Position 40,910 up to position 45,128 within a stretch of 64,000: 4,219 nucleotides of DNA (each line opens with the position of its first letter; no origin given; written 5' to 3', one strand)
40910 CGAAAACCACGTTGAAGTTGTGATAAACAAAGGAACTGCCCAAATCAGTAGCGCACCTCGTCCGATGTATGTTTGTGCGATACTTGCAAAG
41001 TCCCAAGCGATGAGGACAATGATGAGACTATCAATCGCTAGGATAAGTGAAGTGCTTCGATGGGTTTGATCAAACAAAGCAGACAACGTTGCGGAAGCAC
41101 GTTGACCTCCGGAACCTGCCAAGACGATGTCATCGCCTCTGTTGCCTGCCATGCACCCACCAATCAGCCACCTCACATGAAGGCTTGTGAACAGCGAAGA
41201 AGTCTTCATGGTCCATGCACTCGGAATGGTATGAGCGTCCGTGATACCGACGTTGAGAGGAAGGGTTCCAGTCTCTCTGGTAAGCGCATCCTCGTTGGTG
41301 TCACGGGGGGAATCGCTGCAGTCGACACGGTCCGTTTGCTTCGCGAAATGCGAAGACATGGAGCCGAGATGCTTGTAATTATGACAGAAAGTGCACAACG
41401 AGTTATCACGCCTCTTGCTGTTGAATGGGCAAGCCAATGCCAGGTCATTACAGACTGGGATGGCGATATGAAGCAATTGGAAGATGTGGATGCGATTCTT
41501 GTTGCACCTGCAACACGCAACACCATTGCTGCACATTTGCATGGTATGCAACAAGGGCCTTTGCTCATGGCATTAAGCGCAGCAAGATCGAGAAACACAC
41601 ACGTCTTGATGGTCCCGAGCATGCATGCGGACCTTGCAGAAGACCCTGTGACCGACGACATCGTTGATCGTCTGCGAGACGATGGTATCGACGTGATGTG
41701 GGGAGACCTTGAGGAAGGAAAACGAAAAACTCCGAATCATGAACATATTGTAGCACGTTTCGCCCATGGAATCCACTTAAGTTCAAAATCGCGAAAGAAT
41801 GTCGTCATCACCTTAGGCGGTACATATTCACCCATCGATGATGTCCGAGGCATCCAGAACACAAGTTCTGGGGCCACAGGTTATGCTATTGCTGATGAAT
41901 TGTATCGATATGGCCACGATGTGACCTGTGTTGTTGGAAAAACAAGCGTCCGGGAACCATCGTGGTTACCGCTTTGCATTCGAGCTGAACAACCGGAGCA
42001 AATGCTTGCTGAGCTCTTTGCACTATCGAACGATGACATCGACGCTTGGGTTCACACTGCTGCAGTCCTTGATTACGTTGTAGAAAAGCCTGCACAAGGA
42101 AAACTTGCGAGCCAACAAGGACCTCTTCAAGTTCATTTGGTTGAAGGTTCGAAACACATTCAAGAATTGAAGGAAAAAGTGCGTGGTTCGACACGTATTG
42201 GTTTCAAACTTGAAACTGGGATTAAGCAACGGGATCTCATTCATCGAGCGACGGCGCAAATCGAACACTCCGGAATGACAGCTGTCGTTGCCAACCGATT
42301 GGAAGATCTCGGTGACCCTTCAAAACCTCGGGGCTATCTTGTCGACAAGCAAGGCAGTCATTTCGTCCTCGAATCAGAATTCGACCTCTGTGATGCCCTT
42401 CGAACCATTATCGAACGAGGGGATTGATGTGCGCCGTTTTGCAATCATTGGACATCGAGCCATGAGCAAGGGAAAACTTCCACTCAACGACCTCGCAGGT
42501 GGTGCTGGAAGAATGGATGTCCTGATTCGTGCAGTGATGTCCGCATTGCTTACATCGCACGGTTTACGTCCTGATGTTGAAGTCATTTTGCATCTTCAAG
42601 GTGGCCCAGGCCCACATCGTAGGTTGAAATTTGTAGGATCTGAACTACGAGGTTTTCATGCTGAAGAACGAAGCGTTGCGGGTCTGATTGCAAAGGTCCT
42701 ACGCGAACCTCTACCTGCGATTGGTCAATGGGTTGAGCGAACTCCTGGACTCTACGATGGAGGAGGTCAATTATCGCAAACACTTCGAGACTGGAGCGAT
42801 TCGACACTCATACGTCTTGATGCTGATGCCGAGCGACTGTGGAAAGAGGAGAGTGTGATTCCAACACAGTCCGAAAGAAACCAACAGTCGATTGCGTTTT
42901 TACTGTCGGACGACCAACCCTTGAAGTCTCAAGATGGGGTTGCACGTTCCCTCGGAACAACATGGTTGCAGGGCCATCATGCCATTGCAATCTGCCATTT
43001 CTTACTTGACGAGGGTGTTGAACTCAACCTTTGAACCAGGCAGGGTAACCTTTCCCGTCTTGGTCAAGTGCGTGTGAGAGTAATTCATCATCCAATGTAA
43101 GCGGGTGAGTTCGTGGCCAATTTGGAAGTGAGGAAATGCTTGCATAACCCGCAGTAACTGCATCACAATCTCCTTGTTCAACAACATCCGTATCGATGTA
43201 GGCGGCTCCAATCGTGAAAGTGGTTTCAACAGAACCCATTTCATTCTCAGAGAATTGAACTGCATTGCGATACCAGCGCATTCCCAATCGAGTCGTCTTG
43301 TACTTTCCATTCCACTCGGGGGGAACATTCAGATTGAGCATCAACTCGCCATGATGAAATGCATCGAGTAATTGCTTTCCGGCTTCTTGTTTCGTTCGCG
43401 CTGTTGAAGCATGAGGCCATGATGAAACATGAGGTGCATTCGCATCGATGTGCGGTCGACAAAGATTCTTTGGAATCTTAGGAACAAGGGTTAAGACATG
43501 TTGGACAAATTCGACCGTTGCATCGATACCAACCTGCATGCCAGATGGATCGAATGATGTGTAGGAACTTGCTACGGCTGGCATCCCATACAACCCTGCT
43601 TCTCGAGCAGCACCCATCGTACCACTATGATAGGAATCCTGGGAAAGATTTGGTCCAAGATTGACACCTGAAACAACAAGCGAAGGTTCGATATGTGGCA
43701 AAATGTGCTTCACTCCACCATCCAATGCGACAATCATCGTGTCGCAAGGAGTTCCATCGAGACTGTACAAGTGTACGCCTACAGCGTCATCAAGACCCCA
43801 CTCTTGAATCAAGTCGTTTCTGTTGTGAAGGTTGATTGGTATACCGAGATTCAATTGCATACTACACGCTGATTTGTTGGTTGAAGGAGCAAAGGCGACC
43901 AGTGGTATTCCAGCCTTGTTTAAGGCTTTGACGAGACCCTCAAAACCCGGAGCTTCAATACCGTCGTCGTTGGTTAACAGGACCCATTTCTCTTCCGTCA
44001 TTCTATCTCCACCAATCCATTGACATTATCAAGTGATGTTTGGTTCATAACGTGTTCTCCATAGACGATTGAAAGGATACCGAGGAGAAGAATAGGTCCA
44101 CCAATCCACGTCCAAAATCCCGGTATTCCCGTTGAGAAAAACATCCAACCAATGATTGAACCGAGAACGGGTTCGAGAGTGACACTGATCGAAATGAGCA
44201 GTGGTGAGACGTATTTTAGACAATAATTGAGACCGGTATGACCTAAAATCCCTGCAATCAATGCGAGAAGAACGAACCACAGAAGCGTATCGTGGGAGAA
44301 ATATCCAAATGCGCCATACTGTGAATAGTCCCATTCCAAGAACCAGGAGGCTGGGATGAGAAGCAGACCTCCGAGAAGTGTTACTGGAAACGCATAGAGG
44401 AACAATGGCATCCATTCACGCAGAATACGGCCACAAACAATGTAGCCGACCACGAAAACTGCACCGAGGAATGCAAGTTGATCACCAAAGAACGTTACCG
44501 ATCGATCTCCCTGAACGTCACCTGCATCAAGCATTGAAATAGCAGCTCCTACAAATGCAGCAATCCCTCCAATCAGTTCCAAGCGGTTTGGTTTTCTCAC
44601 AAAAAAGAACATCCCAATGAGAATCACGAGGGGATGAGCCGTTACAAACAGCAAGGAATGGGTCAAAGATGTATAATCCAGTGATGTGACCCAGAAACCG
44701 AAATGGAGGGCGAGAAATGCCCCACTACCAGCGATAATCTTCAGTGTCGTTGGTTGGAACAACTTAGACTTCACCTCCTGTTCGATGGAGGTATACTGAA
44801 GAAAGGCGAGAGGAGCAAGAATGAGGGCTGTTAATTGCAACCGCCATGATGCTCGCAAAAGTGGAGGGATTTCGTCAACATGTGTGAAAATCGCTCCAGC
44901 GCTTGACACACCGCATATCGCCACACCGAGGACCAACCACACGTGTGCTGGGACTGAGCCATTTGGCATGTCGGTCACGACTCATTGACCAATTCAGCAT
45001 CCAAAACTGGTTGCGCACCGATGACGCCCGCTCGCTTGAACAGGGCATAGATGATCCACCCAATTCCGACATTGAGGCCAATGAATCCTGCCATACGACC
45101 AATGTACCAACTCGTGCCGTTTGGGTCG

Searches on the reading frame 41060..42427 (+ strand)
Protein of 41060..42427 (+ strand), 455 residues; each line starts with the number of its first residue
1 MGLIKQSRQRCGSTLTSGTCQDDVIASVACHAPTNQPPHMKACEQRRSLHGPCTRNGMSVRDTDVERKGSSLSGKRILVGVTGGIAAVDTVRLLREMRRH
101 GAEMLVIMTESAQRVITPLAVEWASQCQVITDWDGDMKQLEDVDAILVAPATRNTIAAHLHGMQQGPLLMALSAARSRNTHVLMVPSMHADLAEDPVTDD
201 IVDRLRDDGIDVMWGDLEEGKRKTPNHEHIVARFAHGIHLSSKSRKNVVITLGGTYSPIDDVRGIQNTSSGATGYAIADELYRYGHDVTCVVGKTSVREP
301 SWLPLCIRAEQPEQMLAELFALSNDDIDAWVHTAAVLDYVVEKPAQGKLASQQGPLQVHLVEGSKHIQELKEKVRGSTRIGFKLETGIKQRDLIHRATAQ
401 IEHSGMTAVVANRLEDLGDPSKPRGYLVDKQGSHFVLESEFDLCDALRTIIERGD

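Call 57: search_protein_families(library=pfam, proteins=[window:41060-42427:+], max_evalue=0.00001)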
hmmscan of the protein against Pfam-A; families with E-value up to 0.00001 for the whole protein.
window:41060-42427:+ (455 aa): 2 families
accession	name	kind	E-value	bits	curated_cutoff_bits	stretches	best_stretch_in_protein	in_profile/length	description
PF04127.22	DFP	-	2.4e-37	129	22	1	245-416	3-171/186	DNA/pantothenate metabolism flavoprotein C-terminal domain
PF02441.25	Flavoprotein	-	2.1e-19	70.1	22.7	1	75-190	1-130/162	Flavoprotein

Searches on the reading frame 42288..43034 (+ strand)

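Call 57: search_protein_families(library=pfam, proteins=[window:42288-43034:+], max_evalue=0.00001)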
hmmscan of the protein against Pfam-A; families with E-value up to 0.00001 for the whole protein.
window:42288-43034:+ (248 aa): 1 family
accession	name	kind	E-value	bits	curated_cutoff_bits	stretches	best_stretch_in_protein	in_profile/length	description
PF04013.17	Methyltrn_RNA_2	-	4.2e-25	89.1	25.5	1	48-157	1-110/198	Putative SAM-dependent RNA methyltransferase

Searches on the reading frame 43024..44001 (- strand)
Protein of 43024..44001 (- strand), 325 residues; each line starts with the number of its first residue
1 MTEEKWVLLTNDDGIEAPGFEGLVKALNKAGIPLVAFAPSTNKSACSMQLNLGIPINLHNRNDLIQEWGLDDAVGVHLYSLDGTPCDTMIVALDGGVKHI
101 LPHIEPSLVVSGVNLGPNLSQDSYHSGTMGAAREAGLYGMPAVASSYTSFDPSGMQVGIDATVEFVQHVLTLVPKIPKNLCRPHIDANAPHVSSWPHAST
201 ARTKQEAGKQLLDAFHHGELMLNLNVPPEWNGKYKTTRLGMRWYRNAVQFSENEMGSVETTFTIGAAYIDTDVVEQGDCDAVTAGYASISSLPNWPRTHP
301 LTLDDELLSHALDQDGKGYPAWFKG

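Call 57: search_protein_families(library=pfam, proteins=[window:43024-44001:-], max_evalue=0.00001)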
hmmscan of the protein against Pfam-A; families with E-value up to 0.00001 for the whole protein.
window:43024-44001:- (325 aa): 1 family
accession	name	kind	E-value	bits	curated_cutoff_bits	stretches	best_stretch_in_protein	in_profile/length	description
PF01975.23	SurE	-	1.7e-38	132.7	22.1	1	7-245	1-188/189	Survival protein SurE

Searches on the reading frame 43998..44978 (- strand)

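Call 57: search_protein_families(library=pfam, proteins=[window:43998-44978:-], max_evalue=0.00001)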
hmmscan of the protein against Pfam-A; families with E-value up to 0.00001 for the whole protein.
window:43998-44978:- (326 aa): 1 family
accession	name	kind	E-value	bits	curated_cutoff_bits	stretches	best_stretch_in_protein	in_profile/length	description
PF00892.27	EamA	-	3.7e-19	69.8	28.2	2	164-305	2-134/135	EamA-like transporter family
